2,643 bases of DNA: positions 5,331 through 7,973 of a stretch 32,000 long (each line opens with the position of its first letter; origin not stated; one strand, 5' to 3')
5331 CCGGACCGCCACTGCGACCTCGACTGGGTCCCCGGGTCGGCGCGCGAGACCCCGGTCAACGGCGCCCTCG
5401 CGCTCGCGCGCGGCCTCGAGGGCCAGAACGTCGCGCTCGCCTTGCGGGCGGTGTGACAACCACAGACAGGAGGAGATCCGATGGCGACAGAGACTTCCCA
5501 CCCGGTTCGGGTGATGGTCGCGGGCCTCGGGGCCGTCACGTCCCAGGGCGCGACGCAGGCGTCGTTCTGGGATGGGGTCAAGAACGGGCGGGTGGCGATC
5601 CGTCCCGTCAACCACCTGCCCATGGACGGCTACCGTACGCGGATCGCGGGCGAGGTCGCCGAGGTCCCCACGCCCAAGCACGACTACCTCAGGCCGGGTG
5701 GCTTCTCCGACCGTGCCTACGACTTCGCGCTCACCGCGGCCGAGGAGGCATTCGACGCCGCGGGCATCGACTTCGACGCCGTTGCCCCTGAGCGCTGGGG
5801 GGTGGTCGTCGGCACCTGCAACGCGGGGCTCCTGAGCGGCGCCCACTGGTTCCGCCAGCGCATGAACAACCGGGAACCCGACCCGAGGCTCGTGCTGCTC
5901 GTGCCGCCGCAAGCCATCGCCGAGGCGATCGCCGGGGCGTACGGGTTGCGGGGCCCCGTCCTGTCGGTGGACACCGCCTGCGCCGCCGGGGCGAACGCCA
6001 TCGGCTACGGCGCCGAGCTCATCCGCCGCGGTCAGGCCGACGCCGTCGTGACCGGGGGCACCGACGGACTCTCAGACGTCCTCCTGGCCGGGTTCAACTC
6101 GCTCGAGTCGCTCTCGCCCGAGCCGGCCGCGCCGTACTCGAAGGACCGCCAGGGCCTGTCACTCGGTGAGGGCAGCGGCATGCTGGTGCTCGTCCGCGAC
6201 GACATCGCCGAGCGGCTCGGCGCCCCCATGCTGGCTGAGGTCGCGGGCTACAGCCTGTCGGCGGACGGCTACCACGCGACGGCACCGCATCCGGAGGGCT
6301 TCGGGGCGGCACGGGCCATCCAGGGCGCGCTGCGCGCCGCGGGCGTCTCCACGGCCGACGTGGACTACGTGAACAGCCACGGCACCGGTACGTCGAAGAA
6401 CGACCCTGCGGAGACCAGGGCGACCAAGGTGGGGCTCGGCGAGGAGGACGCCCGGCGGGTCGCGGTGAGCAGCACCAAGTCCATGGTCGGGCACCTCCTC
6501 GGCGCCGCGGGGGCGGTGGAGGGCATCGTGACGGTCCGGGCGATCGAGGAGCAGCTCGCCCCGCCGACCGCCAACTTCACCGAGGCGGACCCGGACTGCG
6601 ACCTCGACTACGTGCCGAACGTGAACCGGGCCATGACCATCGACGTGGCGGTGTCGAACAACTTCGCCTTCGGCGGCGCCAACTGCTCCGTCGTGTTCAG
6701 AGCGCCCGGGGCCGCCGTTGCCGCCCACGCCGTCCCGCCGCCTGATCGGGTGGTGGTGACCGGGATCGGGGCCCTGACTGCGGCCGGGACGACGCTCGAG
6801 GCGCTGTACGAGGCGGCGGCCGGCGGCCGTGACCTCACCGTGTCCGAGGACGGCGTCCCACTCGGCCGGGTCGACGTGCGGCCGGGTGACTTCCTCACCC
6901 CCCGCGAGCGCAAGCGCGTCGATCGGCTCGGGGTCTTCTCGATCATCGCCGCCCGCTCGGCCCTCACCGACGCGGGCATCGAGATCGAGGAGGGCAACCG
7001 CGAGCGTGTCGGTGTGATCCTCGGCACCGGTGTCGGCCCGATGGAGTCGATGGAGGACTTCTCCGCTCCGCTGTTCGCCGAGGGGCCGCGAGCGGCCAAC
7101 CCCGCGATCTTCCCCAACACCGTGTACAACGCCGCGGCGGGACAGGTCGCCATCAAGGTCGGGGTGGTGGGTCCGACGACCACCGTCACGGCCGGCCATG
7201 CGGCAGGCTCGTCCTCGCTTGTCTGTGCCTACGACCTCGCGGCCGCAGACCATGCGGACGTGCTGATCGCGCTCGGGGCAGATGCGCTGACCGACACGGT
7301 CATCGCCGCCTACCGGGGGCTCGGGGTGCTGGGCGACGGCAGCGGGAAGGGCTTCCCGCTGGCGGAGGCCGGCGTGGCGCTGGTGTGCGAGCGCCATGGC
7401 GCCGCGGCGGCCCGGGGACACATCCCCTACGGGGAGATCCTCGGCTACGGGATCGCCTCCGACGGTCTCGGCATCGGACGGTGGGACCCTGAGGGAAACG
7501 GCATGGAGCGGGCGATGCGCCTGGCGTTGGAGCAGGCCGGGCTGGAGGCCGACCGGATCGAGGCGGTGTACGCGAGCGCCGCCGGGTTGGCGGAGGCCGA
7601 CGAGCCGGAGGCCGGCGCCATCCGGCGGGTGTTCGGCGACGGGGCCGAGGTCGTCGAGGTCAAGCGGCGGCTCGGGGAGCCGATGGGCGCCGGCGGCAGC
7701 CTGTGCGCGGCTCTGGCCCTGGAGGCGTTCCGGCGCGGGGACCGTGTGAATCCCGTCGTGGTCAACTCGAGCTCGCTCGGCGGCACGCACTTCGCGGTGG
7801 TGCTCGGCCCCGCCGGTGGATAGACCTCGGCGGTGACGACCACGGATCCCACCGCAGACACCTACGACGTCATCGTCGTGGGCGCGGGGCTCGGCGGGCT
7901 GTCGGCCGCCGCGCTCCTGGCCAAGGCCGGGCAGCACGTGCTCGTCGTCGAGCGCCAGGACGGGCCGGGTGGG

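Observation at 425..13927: ER-less type II FAS-like / highly reducing type II PKS operon with an unusual tailoring set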

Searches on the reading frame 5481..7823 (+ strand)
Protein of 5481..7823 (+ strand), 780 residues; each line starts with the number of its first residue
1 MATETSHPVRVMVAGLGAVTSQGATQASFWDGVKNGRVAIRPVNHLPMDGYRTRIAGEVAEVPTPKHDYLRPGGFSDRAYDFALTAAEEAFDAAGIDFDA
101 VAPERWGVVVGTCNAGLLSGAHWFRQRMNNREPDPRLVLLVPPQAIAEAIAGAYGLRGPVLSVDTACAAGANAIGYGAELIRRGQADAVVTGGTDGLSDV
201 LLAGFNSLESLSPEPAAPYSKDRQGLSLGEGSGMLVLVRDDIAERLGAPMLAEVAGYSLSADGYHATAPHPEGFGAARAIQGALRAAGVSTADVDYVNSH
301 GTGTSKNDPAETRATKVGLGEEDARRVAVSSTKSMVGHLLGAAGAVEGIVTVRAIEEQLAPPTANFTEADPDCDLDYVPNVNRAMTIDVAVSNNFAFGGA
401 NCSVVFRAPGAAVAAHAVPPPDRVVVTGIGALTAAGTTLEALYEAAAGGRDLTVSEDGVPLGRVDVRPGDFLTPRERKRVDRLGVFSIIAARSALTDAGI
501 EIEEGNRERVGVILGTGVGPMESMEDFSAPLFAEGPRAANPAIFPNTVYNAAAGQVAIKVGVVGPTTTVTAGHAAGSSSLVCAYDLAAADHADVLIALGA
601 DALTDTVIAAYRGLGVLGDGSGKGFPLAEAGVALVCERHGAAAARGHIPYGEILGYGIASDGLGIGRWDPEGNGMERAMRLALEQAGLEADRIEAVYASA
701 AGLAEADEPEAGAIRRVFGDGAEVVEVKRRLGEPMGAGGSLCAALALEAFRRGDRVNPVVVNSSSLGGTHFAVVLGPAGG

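Call 7: search_protein_families(library=pfam, proteins=[window:5481-7823:+], max_evalue=0.01)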
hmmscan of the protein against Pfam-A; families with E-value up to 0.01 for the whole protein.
window:5481-7823:+ (780 aa): 4 families
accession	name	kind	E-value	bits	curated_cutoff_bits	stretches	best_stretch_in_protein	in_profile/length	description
PF02801.28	Ketoacyl-synt_C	-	9.1e-52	174.5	20.8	2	251-366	1-118/119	Beta-ketoacyl synthase, C-terminal domain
PF00109.32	ketoacyl-synt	-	1e-51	176.5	20.8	2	10-240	3-249/252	Beta-ketoacyl synthase, N-terminal domain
PF00108.29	Thiolase_N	-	8.7e-07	29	26.4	1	144-200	60-118/260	Thiolase, N-terminal domain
PF22691.2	Thiolase_C_1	-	0.0065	16.6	28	0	577-647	21-94/144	Thiolase C-terminal domain-like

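Call 11: find_related_loci(query=window:5481-7823:+, collection=genome_contigs, flank=10000)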
Query window:5481-7823:+ (780 aa) in genome_contigs; peptide patterns used: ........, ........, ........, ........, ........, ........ (x = any residue, [..] = any of these).
600 stretches matched a pattern (row limit reached: there are more); 590 encode a relative of the query (tblastn E <= 1e-3); the best 80 are kept; 80 distinct loci.
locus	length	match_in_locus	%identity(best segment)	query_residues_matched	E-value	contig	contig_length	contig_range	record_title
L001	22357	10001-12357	65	1-777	0e+0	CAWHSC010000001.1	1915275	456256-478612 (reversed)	MAG: uncultured Solirubrobacterales bacterium isolate MFD03399.bin.2.10 genome assembly, contig: contig_1583, whole geno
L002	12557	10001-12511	34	10-751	9e-101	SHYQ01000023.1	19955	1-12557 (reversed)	MAG: Dehalococcoidia bacterium isolate Baikal-deep-G123 BACOMB-C12924, whole genome shotgun sequence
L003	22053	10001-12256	31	10-747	2e-95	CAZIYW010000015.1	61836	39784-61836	MAG TPA_asm: uncultured Fibrobacterota bacterium isolate binchicken_co256_1030 genome assembly, contig: NODE_474_length_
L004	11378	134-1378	43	10-765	2e-87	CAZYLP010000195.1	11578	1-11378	MAG TPA_asm: uncultured Planctomycetota bacterium isolate SRP287453_co1_338 genome assembly, contig: NODE_10594_length_1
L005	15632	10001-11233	40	5-753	9e-87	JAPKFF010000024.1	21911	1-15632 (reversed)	MAG: Dehalococcoidia bacterium isolate ANT-135 NODE_1216_length_21911_cov_5.783217, whole genome shotgun sequence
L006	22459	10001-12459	42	1-775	4e-119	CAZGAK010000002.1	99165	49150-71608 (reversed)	MAG TPA_asm: uncultured Syntrophaceae bacterium isolate SRP178699_co1_632 genome assembly, contig: NODE_128_length_99165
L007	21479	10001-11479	39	1-762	2e-83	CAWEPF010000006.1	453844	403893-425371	MAG: uncultured Chloroflexia bacterium isolate MFD02242.bin.2.244 genome assembly, contig: contig_36284, whole genome sh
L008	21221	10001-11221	40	10-760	1e-82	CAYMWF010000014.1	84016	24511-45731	MAG TPA_asm: uncultured Gemmatimonadota bacterium isolate binchicken_co97_173 genome assembly, contig: NODE_934_length_8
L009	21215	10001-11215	38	10-739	4e-82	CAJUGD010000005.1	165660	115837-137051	MAG TPA_asm: uncultured Lachnospiraceae bacterium isolate MGBC139341 genome assembly, contig: MGBC139341.5, whole genome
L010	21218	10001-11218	38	10-741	9e-81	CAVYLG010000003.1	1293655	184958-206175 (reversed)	MAG: Candidatus Omnitrophota bacterium isolate MFD01476.bin.2.120 genome assembly, contig: contig_16581, whole genome sh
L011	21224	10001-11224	40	10-762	4e-81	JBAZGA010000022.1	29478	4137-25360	MAG: Candidatus Omnitrophota bacterium isolate SO_2017_LW3_33 NODE_3837_length_29478_cov_1.240435_LW162_2017, whole geno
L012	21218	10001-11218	43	9-762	3e-80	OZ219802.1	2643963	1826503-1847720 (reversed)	MAG: Chloroflexota bacterium isolate 50a8419b-8e17-430b-920a-11f3287aca29 genome assembly, chromosome: 2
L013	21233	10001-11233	41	10-760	2e-80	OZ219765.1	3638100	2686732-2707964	MAG: Dehalococcoidia bacterium isolate 2efd49d1-a845-418d-b650-c606456da4a2 genome assembly, chromosome: 2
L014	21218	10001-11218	41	10-762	3e-80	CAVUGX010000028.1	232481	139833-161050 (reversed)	MAG: uncultured delta proteobacterium isolate MFD02138.bin.2.27 genome assembly, contig: contig_2299, whole genome shotg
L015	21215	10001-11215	39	10-762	2e-80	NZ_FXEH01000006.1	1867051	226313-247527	Thalassobacillus devorans strain Marseille-P394, whole genome shotgun sequence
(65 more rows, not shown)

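Call 16: search_solved_structures(query=window:5481-7823:+, max_evalue=1e-20)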
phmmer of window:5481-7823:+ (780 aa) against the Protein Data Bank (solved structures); distinct sequences matched with E-value up to 1e-20: 102 (the best 60 are shown).
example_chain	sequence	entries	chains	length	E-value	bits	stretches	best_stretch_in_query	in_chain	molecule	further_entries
1e5m_A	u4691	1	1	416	4.2e-90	306.3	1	155-407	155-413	BETA KETOACYL ACYL CARRIER PROTEIN SYNTHASE II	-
1j3n_A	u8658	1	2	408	7e-86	292.3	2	150-407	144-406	3-oxoacyl-(acyl-carrier protein) synthase II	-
9s5h_B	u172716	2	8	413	7.4e-86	292.2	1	9-406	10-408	3-oxoacyl-(Acyl-carrier-protein) synthase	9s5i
4r8e_A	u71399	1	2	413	8.9e-82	278.7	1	153-407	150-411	3-oxoacyl-[acyl-carrier-protein] synthase 2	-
8qm1_A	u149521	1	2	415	2.2e-80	274.2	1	155-407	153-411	3-oxoacyl-[acyl-carrier-protein] synthase 2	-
4b7v_A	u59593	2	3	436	2.2e-80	274.1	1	155-407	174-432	3-OXOACYL-[ACYL-CARRIER-PROTEIN] SYNTHASE 2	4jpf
4ls5_A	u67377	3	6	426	5.9e-80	272.7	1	155-407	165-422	3-oxoacyl-[acyl-carrier-protein] synthase 2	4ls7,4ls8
3o04_A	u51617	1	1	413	6.4e-80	272.6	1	155-407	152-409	beta-keto-acyl carrier protein synthase II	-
2gfw_A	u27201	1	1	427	1e-79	271.9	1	153-407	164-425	3-oxoacyl-[acyl-carrier-protein] synthase 2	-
6okg_A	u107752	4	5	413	1.3e-79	271.6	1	154-407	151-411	3-oxoacyl-[acyl-carrier-protein] synthase 2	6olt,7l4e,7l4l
1b3n_A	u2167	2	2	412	1.4e-79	271.5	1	154-407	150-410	PROTEIN (KETOACYL ACYL CARRIER PROTEIN SYNTHASE 2) | BETA-KETOACYL ACP SYNTHASE II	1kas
5sxo_A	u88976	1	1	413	1.8e-79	271.1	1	155-407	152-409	3-oxoacyl-[acyl-carrier-protein] synthase 2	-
4ls6_A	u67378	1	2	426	1.8e-79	271.1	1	155-407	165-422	3-oxoacyl-[acyl-carrier-protein] synthase 2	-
8cn8_A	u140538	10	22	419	4.4e-79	269.8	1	155-407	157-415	3-oxoacyl-[acyl-carrier-protein] synthase 2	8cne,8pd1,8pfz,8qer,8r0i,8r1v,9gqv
8pj0_A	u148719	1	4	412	5.2e-79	269.6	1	155-407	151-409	3-oxoacyl-[acyl-carrier-protein] synthase 2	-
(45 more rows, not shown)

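Call 23: list_cluster_members(proteins=[window:5481-7823:+, window:7833-9380:+, window:2507-3778:+, window:4182-5456:+, window:12845-13927:-, window:11154-12350:+, window:12337-12843:+, window:9396-9926:+, window:425-1195:+, window:19866-22340:-])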
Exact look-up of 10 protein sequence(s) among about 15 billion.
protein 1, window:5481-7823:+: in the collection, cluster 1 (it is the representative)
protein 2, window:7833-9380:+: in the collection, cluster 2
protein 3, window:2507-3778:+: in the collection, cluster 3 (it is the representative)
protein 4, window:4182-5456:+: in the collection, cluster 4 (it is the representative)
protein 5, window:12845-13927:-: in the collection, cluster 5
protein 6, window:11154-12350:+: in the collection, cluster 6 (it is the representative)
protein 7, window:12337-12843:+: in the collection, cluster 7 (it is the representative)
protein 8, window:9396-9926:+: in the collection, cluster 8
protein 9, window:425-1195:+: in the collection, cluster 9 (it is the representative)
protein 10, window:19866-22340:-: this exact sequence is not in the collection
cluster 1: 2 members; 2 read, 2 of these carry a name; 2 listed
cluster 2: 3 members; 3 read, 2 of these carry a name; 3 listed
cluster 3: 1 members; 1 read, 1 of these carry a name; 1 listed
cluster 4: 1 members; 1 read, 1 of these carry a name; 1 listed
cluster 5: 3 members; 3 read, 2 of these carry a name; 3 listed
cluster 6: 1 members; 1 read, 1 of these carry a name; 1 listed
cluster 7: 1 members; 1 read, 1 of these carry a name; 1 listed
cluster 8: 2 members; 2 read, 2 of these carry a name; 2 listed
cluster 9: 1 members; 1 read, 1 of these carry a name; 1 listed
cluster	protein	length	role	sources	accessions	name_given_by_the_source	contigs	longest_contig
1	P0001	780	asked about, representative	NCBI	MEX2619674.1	MAG: beta-ketoacyl-[acyl-carrier-protein] synthase family protein [Egibacteraceae ...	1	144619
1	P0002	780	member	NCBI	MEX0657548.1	MAG: beta-ketoacyl-[acyl-carrier-protein] synthase family protein [Egibacteraceae ...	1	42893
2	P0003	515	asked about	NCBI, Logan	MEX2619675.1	MAG: NAD(P)/FAD-dependent oxidoreductase [Egibacteraceae bacterium]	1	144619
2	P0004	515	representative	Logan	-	-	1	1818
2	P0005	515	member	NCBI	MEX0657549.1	MAG: NAD(P)/FAD-dependent oxidoreductase [Egibacteraceae bacterium]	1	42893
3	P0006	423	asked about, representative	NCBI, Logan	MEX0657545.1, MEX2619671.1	MAG: beta-ketoacyl-[acyl-carrier-protein] synthase family protein [Egibacteraceae ...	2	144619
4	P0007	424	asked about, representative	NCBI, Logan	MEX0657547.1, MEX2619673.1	MAG: beta-ketoacyl-[acyl-carrier-protein] synthase family protein [Egibacteraceae ...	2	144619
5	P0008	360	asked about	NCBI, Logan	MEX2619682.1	MAG: 3-oxoacyl-ACP synthase III family protein [Egibacteraceae bacterium]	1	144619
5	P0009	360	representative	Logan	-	-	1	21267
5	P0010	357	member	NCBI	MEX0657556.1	MAG: 3-oxoacyl-ACP synthase III family protein [Egibacteraceae bacterium]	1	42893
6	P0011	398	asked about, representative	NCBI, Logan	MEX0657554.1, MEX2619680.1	MAG: NAD(P)/FAD-dependent oxidoreductase [Egibacteraceae bacterium]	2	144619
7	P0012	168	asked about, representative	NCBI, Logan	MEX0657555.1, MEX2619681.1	MAG: ester cyclase [Egibacteraceae bacterium]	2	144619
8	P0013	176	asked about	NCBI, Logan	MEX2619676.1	MAG: ester cyclase [Egibacteraceae bacterium]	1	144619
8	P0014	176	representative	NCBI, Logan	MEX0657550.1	MAG: ester cyclase [Egibacteraceae bacterium]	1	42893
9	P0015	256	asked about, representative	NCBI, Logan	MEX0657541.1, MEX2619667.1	MAG: 3-oxoacyl-ACP reductase family protein [Egibacteraceae bacterium]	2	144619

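Call 24: find_homologous_proteins(query=window:5481-7823:+, max_evalue=1e-30)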
Query window:5481-7823:+ (780 aa): 2083 proteins with E <= 1e-30 among 8000 candidates; the best 120 are listed.
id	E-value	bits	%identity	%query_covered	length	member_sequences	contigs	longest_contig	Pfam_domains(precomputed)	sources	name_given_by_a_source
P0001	0.0e+0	1696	100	100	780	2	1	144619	PF00109.33,PF00108.30,PF02801.29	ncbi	ncbi:MAG: beta-ketoacyl-[acyl-carrier-protein] synthase family protein [Egibacteraceae bacterium]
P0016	0.0e+0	1178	72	99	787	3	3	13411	PF00109.33,PF00108.30,PF02801.29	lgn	-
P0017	0.0e+0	1111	67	99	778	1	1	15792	PF00109.33,PF00108.30,PF02801.29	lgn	-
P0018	0.0e+0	1111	69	98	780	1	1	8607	PF00109.33,PF02801.29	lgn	-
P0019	0.0e+0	1105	66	100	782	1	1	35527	PF00109.33,PF00108.30,PF02801.29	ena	-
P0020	0.0e+0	1094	66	98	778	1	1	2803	PF00109.33,PF02801.29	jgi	jgi:3-oxoacyl-[acyl-carrier-protein] synthase II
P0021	0.0e+0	1089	67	100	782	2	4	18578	PF00109.33,PF02801.29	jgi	jgi:3-oxoacyl-[acyl-carrier-protein] synthase II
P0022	0.0e+0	1087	65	100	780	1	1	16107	PF00109.33,PF00108.30,PF02801.29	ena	-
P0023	0.0e+0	1086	66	100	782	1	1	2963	PF00109.33,PF00108.30,PF02801.29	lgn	-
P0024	0.0e+0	1085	65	100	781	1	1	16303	PF00109.33,PF02801.29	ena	-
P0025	0.0e+0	1084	66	99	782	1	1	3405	PF00109.33,PF00108.30,PF02801.29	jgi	jgi:3-oxoacyl-[acyl-carrier-protein] synthase II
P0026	0.0e+0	1083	65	100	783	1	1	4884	PF00109.33,PF00108.30,PF02801.29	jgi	-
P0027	0.0e+0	1082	66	100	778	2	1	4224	PF00109.33,PF00108.30,PF02801.29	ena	-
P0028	0.0e+0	1082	65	100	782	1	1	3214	PF00109.33,PF00108.30,PF02801.29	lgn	-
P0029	0.0e+0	1081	65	100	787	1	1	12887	PF00109.33,PF00108.30,PF02801.29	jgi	jgi:3-oxoacyl-[acyl-carrier-protein] synthase II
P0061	0.0e+0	1065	65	100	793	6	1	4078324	PF00109.33,PF02801.29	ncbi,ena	-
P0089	0.0e+0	1055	66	98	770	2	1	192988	PF00109.33,PF13723.13,PF00108.30,PF02801.29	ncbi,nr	ncbi:beta-ketoacyl-[acyl-carrier-protein] synthase family protein [Streptosporangiaceae bacterium NE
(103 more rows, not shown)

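Call 25: find_encoding_contigs(protein=P0089, flank=10000, max_places=2)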
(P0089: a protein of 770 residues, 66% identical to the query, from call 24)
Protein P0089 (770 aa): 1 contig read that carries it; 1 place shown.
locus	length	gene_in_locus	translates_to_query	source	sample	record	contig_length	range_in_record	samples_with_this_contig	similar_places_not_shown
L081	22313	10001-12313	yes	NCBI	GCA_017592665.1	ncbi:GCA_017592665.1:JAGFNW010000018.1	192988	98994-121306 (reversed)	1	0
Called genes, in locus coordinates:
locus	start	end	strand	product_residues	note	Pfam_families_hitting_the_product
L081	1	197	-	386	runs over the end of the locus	PF07730:HisKA_3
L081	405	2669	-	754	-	PF02624:YcaO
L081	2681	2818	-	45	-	-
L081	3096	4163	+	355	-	PF27534:NovG_helical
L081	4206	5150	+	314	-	PF00698:Acyl_transf_1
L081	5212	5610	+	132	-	PF00550:PP-binding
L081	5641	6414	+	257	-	PF00106:adh_short, PF08659:KR, PF13561:adh_short_C2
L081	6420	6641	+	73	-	-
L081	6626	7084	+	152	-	PF07977:FabA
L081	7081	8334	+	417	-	PF00109:ketoacyl-synt, PF02801:Ketoacyl-synt_C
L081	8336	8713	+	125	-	PF07977:FabA, PF22818:ApeI-like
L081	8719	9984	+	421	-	PF00109:ketoacyl-synt, PF02801:Ketoacyl-synt_C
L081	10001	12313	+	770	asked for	PF00109:ketoacyl-synt, PF00108:Thiolase_N (faint), PF13723:Ketoacyl-synt_2 (faint), PF02801:Ketoacyl-synt_C, PF00109:ketoacyl-synt, PF02801:Ketoacyl-synt_C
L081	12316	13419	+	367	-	PF08545:ACP_syn_III, PF08541:ACP_syn_III_C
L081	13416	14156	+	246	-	PF00561:Abhydrolase_1, PF12146:Hydrolase_4, PF12697:Abhydrolase_6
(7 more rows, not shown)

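Call 26: find_encoding_contigs(protein=P0061, flank=10000, max_places=2)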
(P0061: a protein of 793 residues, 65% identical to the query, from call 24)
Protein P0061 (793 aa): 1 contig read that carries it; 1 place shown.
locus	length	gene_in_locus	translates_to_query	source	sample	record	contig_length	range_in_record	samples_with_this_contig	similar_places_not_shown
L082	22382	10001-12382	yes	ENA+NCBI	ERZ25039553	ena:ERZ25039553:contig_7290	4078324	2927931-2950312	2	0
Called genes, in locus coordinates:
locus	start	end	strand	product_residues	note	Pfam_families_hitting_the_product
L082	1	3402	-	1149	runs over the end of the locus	PF00801:PKD (faint), PF05345:He_PIG (weak), PF18911:PKD_4 (faint), PF00041:fn3 (weak)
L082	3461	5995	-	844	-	-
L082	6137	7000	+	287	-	PF00069:Pkinase, PF01636:APH (faint), PF03109:ABC1 (faint), PF07714:PK_Tyr_Ser-Thr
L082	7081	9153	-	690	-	PF13500:AAA_26, PF07085:DRTGG, PF01515:PTA_PTB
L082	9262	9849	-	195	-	PF00990:GGDEF (faint), PF00211:Guanylate_cyc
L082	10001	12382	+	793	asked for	PF00109:ketoacyl-synt, PF02801:Ketoacyl-synt_C, PF00109:ketoacyl-synt, PF02801:Ketoacyl-synt_C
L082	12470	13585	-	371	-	PF08392:FAE1_CUT1_RppA (faint), PF00108:Thiolase_N (weak), PF08545:ACP_syn_III, PF08541:ACP_syn_III_C (weak)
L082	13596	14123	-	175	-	PF01613:Flavin_Reduct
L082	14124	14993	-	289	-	PF01243:PNPOx_N, PF12900:Pyridox_ox_2, PF00027:cNMP_binding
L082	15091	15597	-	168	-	PF00484:Pro_CA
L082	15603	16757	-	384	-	PF01494:FAD_binding_3, PF13450:NAD_binding_8 (weak)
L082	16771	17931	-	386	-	PF01494:FAD_binding_3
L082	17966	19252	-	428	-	PF00109:ketoacyl-synt, PF02801:Ketoacyl-synt_C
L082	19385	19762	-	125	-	PF07977:FabA, PF22818:ApeI-like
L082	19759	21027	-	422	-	PF00109:ketoacyl-synt, PF02801:Ketoacyl-synt_C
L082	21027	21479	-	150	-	PF07977:FabA (weak)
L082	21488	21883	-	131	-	PF00550:PP-binding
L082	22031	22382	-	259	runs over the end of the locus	PF00106:adh_short, PF08659:KR, PF13561:adh_short_C2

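Call 28: find_encoding_contigs(protein=P0016, flank=10000, max_places=3)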
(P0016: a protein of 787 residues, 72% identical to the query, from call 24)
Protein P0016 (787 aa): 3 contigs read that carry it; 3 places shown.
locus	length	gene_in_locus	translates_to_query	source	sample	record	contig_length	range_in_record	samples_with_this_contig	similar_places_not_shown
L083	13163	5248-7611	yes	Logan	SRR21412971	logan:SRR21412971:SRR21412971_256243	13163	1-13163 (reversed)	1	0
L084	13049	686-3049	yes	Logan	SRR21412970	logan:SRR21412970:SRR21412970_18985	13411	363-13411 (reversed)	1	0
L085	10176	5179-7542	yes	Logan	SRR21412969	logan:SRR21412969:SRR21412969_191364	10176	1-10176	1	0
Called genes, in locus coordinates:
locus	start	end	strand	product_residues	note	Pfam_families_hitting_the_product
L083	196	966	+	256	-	PF00106:adh_short, PF08659:KR, PF13561:adh_short_C2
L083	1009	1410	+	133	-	PF00550:PP-binding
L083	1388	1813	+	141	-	PF01648:ACPS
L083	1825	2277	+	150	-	PF07977:FabA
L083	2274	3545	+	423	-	PF00109:ketoacyl-synt, PF02801:Ketoacyl-synt_C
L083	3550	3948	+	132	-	PF07977:FabA, PF22818:ApeI-like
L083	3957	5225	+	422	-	PF00109:ketoacyl-synt, PF02801:Ketoacyl-synt_C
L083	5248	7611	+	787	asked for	PF00109:ketoacyl-synt, PF00108:Thiolase_N (faint), PF02801:Ketoacyl-synt_C, PF00109:ketoacyl-synt, PF02801:Ketoacyl-synt_C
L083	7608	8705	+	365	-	PF08545:ACP_syn_III, PF08541:ACP_syn_III_C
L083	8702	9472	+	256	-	PF12146:Hydrolase_4, PF00561:Abhydrolase_1, PF12697:Abhydrolase_6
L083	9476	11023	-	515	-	PF00070:Pyr_redox (faint), PF00890:FAD_binding_2 (weak), PF01266:DAO, PF01494:FAD_binding_3 (weak), PF03486:HI0933_like (faint), PF12831:FAD_oxidored (weak), PF01593:Amino_oxidase, PF13450:NAD_binding_8, +1 more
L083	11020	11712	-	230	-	-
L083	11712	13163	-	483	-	?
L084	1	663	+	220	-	?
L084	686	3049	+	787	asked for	PF00109:ketoacyl-synt, PF00108:Thiolase_N (faint), PF02801:Ketoacyl-synt_C, PF00109:ketoacyl-synt, PF02801:Ketoacyl-synt_C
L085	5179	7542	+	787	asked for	PF00109:ketoacyl-synt, PF00108:Thiolase_N (faint), PF02801:Ketoacyl-synt_C, PF00109:ketoacyl-synt, PF02801:Ketoacyl-synt_C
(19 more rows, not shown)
